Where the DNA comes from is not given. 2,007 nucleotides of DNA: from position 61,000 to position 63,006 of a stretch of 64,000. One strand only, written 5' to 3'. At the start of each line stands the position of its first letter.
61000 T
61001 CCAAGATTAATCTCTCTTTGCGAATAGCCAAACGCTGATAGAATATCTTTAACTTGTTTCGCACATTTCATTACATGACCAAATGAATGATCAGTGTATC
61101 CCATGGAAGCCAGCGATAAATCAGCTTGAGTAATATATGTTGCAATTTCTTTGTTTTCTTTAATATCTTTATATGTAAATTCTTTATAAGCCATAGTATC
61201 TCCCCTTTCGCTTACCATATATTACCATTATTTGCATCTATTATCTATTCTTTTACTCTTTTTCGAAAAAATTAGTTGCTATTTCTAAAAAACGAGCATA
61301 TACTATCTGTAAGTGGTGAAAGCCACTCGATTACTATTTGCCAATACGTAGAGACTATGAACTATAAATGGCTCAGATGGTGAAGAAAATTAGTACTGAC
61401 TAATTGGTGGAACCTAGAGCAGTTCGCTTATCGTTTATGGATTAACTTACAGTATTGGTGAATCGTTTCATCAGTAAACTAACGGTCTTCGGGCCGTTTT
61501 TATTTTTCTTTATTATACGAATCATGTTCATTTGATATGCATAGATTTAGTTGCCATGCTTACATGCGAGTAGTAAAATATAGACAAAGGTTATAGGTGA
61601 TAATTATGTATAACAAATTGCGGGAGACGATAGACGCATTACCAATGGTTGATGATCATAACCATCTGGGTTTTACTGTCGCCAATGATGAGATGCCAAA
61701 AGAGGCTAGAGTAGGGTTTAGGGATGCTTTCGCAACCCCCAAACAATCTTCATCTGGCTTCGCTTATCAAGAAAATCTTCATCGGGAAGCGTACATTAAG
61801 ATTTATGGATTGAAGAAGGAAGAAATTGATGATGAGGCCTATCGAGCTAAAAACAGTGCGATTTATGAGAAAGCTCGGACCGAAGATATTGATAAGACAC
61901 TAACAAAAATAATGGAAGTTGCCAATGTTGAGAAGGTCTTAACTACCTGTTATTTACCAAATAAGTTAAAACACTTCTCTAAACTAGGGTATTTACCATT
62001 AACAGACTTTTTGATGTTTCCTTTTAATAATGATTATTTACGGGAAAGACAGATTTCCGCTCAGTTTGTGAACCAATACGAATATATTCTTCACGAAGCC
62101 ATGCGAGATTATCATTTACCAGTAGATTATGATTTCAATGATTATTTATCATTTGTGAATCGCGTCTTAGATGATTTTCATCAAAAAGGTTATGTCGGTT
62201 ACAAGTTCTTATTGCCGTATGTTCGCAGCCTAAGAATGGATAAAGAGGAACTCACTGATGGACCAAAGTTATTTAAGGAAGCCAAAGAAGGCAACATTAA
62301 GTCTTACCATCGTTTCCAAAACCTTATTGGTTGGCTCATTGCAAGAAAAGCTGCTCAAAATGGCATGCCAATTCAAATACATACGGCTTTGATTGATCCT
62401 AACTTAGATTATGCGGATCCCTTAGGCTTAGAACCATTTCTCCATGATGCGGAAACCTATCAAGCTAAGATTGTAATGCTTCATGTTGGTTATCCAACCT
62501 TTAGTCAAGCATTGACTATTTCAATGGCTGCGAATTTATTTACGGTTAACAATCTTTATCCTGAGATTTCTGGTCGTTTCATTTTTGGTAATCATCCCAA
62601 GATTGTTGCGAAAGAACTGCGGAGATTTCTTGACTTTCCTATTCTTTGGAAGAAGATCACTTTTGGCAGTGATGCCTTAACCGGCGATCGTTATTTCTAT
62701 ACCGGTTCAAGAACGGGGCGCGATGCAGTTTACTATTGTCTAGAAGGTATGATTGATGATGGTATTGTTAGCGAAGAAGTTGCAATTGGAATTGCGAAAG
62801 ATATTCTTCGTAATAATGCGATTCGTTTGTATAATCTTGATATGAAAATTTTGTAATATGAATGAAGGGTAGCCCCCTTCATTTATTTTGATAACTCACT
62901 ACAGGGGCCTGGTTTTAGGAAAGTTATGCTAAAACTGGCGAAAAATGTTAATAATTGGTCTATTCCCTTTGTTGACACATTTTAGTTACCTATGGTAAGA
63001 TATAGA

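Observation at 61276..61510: Unannotated roughly 200-nt RNA with its own promoter and a UUCG-tetraloop terminator, between the divergent HD and amidohydrolase genes.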

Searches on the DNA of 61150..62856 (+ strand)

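Call 4: search_rna_families(source=window, start=61150, end=61650, threshold=evalue, max_evalue=10, show_alignments=5)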
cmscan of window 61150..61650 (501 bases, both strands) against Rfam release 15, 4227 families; matches with E-value up to 10: 3.
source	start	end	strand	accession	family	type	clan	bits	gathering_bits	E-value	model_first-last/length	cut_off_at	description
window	61386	61472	-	RF03095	RAGATH-17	Gene; sRNA;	-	22.5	102.3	1.7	1-96/96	no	RAGATH-17 RNA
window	61243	61289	-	RF02765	Ysr209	Gene; sRNA;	-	16.4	59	3.3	1-46/46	no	Yersinia sRNA 209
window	61320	61401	-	RF01423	snoR117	Gene; snRNA; snoRNA; CD-box;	-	14.9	42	3.1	1-80/80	no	small nucleolar RNA snoR117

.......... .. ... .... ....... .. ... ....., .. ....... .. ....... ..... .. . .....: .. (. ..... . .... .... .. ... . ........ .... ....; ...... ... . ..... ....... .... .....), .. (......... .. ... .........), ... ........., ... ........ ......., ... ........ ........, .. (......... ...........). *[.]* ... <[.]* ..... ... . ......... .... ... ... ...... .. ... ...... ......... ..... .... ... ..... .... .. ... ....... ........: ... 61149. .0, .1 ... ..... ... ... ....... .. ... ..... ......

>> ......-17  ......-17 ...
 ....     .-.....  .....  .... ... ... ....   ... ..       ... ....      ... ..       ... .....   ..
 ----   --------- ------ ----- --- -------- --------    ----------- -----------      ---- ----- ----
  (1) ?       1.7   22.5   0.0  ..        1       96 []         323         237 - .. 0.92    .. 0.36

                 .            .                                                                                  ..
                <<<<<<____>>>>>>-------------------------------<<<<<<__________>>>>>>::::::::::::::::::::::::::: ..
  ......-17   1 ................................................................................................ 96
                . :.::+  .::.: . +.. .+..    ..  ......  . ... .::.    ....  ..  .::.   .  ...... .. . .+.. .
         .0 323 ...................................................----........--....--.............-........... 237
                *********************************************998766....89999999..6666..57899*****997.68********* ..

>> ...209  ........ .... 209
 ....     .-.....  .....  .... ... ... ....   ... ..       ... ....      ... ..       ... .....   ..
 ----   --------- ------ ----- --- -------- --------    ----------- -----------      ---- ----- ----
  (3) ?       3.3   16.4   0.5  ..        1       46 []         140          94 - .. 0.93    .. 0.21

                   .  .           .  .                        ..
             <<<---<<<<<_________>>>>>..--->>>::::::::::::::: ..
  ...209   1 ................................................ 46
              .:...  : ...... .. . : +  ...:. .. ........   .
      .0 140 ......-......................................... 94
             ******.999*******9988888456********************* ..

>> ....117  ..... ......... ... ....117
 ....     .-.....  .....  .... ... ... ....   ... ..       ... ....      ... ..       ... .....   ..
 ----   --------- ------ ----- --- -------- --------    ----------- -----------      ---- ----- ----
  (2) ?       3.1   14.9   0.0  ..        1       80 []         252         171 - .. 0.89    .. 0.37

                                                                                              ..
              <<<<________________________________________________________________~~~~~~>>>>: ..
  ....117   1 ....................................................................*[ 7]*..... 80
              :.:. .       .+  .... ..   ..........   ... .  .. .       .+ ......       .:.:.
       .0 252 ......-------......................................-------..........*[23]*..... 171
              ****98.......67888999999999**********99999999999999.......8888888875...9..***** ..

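Call 18: search_rna_families(sources=[L082, L084, L086, L088], threshold=gathering)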
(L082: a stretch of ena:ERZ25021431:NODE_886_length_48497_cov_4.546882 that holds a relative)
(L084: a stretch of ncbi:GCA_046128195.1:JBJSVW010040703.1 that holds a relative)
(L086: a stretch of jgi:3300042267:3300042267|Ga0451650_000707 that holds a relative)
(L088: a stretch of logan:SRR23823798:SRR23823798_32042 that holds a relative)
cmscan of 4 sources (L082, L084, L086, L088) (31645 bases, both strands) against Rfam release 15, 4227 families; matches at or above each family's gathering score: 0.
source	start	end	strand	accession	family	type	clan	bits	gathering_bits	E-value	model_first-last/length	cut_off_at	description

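Call 48: build_rna_model(alignment_id=A2, structure=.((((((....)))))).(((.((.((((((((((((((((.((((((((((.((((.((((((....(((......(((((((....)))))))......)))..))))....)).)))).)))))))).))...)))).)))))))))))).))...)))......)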
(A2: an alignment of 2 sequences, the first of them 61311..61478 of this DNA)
Model R1 built from alignment A2 (2 sequences, 168 columns); structure: as given.
model positions 168; base pairs 57; branch points 1; effective number of sequences 0.65; information 0.589 bits per position. Calibrated on 0.2 Mb of random sequence (short: E-values are rough).
structure used (alignment columns):
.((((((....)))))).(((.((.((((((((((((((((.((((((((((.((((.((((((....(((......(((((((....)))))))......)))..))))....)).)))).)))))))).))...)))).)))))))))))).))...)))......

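Call 50: search_with_rna_model(model_id=R1, sources=[window, L001, L002, L003, L004, L005, L006, L007, L008, L009, L010, L011, L012, L013, L014, L015, L016, L017, L018, L019, L020, L021, L022, L023, L024, L025, L026, L027, L028, L029, L030, L031, L032, L033, L034, L035, L036, L037, L038, L039, L040, L041, L042, L043, L044, L045, L046, L047, L048, L049, L050, L051, L052, L053, L054, L055, L056, L057, L058, L059, L060, L061, L062, L063, L064, L065, L066, L067, L068, L069, L070, L071, L072, L073, L074, L075, L076, L077, L078, L079, L080, L081, L082, L083, L084, L085, L086, L087, L088, L089, L090, L091, L092], max_evalue=10)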
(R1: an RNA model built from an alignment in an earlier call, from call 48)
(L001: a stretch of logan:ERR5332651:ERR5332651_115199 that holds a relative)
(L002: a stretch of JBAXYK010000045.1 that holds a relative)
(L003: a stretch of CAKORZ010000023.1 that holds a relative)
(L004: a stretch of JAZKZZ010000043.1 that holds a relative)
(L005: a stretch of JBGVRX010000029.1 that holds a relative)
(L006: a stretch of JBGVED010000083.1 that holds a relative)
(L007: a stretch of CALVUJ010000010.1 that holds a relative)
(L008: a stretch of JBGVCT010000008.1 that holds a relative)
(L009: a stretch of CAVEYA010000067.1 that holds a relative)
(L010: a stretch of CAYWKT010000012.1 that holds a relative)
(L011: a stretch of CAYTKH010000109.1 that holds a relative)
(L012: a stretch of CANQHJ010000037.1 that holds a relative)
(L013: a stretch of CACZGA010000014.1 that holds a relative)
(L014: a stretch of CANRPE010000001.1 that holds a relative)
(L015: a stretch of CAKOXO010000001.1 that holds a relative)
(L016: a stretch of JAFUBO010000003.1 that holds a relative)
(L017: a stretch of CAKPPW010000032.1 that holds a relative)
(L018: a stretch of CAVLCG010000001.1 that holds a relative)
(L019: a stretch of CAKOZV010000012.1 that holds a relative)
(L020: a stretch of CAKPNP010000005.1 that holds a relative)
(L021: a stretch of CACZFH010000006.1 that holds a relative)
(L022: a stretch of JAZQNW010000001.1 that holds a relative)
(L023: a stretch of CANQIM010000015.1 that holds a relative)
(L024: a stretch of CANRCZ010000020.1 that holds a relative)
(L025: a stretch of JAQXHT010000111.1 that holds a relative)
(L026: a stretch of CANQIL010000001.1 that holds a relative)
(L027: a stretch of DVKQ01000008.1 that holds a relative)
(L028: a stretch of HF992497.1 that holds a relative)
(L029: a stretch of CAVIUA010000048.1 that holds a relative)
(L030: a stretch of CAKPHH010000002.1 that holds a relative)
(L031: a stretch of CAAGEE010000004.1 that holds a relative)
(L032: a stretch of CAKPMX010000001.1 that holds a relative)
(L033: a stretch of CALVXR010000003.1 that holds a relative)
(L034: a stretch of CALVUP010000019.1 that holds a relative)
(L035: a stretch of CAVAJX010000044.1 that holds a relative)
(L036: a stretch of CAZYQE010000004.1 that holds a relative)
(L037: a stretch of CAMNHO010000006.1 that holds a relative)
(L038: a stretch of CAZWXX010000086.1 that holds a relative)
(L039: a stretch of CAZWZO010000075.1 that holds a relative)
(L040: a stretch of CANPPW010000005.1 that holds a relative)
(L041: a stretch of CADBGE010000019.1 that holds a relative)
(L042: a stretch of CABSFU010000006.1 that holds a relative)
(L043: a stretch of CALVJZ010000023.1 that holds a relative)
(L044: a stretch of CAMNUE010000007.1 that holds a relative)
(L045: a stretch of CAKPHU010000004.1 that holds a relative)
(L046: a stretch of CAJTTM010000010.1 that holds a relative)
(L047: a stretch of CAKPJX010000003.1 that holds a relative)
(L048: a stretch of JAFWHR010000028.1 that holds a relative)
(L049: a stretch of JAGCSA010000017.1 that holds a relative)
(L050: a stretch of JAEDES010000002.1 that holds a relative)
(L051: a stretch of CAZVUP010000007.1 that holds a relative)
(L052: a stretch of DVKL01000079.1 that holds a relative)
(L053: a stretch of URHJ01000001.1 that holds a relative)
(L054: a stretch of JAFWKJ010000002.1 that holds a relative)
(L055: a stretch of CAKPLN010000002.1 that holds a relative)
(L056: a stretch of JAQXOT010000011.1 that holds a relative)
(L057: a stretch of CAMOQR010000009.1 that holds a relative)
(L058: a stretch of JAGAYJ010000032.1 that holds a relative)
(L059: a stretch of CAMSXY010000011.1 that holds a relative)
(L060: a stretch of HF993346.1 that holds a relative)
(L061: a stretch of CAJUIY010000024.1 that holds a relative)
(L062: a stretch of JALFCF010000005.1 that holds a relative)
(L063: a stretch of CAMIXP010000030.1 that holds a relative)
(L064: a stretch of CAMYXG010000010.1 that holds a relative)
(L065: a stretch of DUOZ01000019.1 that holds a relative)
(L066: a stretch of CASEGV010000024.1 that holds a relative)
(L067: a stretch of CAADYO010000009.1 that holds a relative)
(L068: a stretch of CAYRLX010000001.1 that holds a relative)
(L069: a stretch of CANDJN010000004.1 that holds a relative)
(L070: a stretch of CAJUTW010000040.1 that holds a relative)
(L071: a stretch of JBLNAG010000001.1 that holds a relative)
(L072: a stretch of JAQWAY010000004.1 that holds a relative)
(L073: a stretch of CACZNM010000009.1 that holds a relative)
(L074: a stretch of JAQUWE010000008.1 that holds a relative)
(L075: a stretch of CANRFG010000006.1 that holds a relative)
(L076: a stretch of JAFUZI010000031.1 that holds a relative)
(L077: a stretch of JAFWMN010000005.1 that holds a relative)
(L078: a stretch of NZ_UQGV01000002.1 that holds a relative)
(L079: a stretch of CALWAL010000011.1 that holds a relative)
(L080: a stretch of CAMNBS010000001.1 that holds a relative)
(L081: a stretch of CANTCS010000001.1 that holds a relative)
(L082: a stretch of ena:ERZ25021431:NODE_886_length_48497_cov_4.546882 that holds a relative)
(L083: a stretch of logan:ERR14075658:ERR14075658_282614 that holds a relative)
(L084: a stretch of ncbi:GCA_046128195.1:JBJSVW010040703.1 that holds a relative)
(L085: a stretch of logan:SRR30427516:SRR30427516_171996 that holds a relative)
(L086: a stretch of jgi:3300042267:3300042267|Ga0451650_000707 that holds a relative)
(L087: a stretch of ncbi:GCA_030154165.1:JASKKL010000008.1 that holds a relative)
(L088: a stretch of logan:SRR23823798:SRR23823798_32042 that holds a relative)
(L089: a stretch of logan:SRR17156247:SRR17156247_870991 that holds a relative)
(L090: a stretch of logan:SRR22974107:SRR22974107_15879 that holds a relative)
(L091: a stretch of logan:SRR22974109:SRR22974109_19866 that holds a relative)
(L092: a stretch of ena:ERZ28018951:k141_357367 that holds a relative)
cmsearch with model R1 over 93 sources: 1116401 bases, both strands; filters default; matches with E-value up to 10: 2.
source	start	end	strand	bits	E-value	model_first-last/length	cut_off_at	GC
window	61311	61478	+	207.7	3.2e-56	1-168/168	no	0.37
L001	32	199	+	206.9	5.3e-56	1-168/168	no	0.38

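Call 51: search_dna_similar(query=window:61276-61520:+, collection=phages, mode=distant, max_evalue=1, max_rows=10)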
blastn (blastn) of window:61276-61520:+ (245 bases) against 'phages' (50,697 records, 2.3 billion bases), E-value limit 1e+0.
No match.
